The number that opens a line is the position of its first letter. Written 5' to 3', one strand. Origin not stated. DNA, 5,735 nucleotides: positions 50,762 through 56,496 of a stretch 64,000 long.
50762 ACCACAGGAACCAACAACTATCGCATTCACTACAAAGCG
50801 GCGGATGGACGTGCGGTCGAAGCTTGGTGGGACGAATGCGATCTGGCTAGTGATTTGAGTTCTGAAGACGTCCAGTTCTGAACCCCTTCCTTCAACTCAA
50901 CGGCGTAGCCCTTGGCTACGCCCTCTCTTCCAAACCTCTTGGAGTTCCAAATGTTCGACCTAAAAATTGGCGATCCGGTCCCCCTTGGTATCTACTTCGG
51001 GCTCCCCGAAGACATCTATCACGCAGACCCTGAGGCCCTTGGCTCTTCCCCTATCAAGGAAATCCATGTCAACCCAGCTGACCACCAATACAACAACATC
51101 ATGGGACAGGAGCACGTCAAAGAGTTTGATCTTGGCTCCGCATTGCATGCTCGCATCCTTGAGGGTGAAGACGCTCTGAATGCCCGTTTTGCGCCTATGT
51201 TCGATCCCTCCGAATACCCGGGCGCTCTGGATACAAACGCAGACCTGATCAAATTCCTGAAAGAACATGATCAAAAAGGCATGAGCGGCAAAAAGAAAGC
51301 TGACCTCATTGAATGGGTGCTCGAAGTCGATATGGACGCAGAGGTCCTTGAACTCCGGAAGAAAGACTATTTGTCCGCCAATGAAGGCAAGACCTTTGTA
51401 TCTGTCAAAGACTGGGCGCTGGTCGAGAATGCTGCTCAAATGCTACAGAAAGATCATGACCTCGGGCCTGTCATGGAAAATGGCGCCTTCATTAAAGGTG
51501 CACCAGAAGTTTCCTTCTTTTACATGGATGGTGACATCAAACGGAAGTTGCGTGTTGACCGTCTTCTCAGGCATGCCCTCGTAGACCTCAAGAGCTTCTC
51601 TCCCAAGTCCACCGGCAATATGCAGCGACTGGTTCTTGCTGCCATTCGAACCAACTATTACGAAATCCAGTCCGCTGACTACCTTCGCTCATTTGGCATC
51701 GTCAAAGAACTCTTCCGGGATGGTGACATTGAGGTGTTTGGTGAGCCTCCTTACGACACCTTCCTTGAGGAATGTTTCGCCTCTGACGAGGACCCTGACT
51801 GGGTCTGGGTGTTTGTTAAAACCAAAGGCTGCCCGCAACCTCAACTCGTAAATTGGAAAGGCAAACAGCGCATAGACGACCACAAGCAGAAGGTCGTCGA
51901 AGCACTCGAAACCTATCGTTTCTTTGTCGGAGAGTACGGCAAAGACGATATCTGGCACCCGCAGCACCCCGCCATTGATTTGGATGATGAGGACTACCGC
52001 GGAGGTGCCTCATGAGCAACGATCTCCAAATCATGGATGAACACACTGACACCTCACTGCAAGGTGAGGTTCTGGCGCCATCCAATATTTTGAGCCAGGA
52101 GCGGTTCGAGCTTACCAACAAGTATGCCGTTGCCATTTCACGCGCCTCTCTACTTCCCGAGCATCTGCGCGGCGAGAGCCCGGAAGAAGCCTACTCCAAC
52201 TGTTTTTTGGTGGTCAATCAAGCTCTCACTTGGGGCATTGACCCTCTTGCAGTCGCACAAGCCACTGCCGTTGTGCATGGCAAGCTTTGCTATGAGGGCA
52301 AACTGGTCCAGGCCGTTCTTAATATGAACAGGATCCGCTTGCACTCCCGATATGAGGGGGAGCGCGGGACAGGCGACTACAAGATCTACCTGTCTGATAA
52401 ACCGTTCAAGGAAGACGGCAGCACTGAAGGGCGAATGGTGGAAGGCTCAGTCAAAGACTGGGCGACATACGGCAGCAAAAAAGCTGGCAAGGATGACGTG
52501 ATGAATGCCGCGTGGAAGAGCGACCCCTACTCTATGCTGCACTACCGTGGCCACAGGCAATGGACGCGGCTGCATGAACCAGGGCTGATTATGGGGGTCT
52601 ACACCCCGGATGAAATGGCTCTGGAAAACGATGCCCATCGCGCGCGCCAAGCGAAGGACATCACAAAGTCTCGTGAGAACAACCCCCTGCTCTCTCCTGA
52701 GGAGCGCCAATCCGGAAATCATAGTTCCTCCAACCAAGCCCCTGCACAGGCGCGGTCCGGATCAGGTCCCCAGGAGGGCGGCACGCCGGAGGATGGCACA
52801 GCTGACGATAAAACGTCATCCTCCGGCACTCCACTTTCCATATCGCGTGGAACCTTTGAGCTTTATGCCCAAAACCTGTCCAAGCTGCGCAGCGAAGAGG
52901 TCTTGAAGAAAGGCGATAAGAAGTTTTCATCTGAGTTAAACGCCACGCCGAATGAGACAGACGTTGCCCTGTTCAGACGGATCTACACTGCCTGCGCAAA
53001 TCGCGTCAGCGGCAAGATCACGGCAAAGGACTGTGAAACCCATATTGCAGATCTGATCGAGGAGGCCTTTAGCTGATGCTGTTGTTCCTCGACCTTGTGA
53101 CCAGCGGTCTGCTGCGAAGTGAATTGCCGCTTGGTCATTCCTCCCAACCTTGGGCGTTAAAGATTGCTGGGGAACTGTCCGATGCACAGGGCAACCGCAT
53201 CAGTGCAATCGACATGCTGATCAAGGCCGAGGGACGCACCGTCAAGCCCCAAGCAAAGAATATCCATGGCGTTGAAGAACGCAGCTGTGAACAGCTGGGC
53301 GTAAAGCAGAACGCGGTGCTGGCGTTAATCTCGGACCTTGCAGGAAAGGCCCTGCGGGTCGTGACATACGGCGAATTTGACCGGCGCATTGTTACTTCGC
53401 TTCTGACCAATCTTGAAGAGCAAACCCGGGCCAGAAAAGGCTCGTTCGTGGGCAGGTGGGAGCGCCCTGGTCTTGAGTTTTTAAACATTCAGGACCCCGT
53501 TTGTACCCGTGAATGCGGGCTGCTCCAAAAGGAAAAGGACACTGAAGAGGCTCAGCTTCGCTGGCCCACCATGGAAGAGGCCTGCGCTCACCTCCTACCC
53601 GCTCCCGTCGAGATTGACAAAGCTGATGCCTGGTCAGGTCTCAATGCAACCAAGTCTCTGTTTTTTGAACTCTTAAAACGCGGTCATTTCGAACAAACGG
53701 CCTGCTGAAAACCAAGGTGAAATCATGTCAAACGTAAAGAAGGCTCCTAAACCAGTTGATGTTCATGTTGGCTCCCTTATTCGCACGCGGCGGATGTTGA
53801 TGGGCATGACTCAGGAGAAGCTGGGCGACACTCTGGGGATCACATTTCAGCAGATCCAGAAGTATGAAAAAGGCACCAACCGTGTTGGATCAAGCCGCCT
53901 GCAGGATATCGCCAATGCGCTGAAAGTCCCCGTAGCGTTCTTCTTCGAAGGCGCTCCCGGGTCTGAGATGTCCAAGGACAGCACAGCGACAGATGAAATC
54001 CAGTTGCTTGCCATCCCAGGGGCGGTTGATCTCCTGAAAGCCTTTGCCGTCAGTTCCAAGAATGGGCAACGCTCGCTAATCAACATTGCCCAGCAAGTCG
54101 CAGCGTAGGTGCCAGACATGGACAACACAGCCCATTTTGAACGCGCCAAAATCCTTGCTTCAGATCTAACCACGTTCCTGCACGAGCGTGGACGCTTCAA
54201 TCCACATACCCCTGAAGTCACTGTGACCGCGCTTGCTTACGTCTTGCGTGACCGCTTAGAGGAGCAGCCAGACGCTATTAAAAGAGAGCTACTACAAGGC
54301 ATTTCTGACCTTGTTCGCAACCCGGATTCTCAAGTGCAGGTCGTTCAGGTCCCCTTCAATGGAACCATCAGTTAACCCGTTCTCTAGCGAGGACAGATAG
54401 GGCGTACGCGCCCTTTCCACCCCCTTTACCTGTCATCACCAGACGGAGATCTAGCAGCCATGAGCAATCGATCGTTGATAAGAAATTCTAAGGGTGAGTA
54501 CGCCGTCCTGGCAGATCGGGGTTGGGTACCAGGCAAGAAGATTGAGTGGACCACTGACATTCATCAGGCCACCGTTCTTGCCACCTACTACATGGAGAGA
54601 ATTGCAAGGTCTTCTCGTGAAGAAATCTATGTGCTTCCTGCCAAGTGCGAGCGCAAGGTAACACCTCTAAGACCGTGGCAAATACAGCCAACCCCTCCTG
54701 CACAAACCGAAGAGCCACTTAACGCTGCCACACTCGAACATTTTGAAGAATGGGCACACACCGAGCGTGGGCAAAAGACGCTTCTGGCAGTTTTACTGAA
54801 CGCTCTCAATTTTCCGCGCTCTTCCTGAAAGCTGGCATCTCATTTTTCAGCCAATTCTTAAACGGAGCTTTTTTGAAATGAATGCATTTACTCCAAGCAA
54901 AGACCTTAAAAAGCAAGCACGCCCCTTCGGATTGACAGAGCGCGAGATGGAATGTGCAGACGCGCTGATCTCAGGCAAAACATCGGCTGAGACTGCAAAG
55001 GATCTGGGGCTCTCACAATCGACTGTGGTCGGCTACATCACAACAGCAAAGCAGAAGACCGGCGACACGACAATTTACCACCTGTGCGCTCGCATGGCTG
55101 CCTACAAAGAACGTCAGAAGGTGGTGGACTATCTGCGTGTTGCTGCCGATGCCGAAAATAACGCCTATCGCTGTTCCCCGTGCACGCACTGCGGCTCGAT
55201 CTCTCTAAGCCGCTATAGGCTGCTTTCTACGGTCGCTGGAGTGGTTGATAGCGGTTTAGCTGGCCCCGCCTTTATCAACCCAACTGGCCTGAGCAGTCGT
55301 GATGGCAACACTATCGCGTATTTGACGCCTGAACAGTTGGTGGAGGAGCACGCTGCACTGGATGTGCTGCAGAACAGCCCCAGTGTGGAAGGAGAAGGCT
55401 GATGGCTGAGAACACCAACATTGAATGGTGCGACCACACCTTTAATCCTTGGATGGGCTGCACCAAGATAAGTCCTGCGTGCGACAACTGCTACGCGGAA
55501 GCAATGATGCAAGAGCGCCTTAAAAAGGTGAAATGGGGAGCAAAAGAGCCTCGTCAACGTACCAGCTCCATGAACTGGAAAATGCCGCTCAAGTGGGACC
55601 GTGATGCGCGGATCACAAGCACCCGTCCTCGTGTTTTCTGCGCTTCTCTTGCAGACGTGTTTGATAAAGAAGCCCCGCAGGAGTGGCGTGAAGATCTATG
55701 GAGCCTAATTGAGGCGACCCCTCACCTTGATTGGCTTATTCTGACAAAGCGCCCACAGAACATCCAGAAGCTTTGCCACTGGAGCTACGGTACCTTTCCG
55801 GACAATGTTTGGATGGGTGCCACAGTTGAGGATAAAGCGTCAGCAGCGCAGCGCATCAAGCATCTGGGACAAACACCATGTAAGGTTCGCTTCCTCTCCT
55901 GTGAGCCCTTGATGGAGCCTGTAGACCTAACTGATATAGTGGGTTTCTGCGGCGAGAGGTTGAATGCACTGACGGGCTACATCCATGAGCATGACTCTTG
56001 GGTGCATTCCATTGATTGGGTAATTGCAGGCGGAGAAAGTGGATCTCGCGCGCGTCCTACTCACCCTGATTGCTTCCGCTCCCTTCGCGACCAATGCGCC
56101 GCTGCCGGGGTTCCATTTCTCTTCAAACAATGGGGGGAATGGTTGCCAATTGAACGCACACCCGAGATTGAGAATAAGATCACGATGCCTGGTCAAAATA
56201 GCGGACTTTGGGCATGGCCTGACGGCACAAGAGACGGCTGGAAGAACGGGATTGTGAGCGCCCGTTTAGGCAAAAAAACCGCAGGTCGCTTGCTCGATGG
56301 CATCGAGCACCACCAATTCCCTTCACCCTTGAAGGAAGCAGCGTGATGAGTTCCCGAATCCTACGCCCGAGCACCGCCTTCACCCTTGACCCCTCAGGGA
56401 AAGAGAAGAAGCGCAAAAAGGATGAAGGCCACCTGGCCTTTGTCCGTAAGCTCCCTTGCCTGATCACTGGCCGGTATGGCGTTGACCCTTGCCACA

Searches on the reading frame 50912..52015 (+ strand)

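Call 108: search_protein_families(library=phrogs, proteins=[window:50912-52015:+], max_evalue=0.00001)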
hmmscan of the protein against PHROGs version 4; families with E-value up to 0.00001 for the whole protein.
window:50912-52015:+ (367 aa): 2 families
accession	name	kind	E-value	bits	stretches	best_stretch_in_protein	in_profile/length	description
phrog_412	-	DNA, RNA and nucleotide metabolism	6.3e-33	115.7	1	26-336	139-382/440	exonuclease VIII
phrog_607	-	DNA, RNA and nucleotide metabolism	2.6e-07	30.3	1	20-258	572-801/883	exonuclease VII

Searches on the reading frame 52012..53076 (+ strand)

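Call 108: search_protein_families(library=phrogs, proteins=[window:52012-53076:+], max_evalue=0.00001)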
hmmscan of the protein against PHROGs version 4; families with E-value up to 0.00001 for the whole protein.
window:52012-53076:+ (354 aa): 1 family
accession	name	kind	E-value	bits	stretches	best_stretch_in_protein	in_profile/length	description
phrog_561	-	DNA, RNA and nucleotide metabolism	7.7e-36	125.6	1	1-296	274-549/633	RecT-like ssDNA annealing protein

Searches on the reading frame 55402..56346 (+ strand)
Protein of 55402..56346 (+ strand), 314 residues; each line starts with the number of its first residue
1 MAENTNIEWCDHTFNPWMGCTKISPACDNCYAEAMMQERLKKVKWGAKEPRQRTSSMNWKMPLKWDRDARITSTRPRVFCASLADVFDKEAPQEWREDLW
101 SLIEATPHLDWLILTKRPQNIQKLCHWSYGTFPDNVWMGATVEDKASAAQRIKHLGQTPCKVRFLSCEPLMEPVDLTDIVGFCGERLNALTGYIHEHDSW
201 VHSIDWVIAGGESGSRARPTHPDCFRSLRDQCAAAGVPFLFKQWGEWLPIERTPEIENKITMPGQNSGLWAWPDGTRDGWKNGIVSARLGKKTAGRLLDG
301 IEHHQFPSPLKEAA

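Call 108: search_protein_families(library=phrogs, proteins=[window:55402-56346:+], max_evalue=0.00001)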
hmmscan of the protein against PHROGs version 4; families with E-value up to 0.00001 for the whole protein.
window:55402-56346:+ (314 aa): 1 family
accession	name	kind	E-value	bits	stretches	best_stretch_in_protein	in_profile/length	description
phrog_2045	-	unknown function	1.3e-102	344.3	1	1-311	1-288/299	-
